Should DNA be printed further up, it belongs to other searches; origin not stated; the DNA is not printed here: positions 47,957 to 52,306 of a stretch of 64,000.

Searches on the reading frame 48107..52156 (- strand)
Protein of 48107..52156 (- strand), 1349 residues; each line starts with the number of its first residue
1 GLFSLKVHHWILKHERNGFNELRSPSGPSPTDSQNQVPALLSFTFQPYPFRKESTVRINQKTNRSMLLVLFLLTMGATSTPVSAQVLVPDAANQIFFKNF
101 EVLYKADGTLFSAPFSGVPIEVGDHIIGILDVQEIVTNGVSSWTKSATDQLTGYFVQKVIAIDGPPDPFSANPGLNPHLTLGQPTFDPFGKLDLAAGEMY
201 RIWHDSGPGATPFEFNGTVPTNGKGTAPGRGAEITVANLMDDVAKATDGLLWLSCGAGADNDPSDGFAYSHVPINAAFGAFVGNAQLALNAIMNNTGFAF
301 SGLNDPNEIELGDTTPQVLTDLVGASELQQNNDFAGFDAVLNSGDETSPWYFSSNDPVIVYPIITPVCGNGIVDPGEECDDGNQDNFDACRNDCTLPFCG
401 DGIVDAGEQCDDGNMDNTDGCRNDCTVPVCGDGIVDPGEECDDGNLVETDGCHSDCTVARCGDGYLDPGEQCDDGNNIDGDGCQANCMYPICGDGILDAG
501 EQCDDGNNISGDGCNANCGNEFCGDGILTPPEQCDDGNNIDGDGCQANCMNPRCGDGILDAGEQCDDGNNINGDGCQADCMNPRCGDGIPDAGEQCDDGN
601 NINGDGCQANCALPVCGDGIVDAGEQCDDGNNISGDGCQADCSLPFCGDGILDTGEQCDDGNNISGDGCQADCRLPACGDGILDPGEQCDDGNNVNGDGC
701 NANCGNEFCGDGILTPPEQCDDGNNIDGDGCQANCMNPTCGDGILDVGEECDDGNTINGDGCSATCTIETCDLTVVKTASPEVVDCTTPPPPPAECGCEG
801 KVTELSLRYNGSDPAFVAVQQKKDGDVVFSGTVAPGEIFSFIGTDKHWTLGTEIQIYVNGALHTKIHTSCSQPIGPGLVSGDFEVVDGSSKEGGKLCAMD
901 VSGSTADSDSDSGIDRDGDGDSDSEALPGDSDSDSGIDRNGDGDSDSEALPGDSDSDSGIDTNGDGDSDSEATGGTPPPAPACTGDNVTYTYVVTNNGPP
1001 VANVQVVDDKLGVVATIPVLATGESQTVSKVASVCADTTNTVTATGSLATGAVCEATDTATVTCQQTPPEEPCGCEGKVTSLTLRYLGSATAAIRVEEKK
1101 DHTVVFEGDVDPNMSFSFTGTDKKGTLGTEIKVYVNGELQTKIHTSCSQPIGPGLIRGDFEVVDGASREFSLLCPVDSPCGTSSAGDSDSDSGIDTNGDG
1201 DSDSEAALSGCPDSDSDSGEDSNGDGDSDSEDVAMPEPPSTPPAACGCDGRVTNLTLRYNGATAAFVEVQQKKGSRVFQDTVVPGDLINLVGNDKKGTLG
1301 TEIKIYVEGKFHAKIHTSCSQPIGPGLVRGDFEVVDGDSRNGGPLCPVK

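Call 80: search_protein_families(library=pfam, proteins=[window:48107-52156:-], max_evalue=0.00001)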
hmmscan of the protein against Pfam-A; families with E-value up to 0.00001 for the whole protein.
window:48107-52156:- (1349 aa): 2 families
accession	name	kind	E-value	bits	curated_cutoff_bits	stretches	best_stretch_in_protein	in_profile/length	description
PF13948.11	DUF4215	-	4.1e-87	286.7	27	9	423-456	15-46/47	Domain of unknown function (DUF4215)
PF24269.1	DUF7467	-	7.2e-38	130.3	27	3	811-887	33-115/116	Domain of unknown function (DUF7467)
